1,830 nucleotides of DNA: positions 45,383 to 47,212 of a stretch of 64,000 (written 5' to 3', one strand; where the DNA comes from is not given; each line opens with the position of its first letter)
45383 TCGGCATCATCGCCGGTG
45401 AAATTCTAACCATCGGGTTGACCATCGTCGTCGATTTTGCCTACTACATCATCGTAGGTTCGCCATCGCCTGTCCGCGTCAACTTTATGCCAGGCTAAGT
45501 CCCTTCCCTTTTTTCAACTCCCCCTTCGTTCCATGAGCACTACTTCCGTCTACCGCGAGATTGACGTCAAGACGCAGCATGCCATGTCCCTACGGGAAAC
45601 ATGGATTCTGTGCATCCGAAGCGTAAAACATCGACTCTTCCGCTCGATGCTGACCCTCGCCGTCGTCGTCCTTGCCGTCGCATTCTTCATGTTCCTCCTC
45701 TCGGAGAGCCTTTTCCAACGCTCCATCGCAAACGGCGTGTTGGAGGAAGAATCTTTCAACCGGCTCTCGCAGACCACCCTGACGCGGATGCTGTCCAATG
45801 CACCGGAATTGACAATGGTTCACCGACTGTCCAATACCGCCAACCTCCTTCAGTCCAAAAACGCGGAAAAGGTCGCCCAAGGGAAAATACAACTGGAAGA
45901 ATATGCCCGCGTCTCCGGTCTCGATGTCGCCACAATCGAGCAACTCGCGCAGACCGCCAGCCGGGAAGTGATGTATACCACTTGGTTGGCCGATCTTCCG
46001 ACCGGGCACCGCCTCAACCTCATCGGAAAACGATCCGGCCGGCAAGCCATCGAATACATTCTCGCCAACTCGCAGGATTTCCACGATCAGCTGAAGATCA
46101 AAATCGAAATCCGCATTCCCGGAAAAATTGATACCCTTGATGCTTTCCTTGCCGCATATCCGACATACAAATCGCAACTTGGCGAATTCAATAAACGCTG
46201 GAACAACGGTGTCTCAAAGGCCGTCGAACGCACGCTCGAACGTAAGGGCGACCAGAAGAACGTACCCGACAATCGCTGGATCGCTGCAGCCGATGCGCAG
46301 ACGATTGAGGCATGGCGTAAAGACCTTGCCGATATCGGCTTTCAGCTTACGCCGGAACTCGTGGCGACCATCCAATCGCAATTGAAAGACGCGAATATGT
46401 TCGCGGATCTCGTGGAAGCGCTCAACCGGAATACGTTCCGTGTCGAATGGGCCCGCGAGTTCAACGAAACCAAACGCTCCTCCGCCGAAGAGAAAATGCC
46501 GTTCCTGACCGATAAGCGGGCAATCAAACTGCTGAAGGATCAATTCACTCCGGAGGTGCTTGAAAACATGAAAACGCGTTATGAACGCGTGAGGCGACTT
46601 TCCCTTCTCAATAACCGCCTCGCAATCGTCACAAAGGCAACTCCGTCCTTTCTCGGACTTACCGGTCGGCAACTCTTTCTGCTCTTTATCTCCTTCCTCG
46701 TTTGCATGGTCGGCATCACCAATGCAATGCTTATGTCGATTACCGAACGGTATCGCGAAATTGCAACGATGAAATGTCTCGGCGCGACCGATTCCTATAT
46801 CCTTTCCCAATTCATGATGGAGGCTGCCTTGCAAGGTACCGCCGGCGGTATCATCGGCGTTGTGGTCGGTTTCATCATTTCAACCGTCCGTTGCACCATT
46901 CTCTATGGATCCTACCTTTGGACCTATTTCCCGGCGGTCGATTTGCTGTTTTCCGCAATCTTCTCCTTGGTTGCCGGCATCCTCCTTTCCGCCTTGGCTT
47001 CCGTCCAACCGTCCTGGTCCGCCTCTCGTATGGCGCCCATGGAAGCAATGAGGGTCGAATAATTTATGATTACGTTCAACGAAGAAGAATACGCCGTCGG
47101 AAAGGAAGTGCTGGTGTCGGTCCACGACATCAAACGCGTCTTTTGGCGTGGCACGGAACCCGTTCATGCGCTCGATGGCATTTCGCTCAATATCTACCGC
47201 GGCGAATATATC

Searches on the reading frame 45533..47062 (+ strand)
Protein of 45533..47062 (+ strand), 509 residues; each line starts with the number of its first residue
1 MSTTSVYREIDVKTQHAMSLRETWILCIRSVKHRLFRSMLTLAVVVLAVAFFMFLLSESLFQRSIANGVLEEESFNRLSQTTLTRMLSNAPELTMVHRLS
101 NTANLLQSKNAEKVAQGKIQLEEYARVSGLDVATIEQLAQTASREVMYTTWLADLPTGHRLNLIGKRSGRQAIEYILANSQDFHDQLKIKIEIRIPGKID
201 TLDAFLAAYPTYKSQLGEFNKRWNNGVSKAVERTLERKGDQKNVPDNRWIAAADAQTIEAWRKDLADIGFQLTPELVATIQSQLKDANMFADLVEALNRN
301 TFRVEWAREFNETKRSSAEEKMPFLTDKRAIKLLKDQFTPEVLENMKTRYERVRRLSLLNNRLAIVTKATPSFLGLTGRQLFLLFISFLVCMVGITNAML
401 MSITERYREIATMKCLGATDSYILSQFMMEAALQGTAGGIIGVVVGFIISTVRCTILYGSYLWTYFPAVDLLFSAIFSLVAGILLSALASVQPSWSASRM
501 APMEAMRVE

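Call 78: search_protein_families(library=pfam, proteins=[window:45533-47062:+], max_evalue=0.001)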
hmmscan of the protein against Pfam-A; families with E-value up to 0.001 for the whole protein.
window:45533-47062:+ (509 aa): 1 family
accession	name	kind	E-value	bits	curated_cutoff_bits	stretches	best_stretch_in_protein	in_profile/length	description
PF02687.27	FtsX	-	4.7e-18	65.8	25.5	1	382-501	2-119/120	FtsX-like permease C-terminal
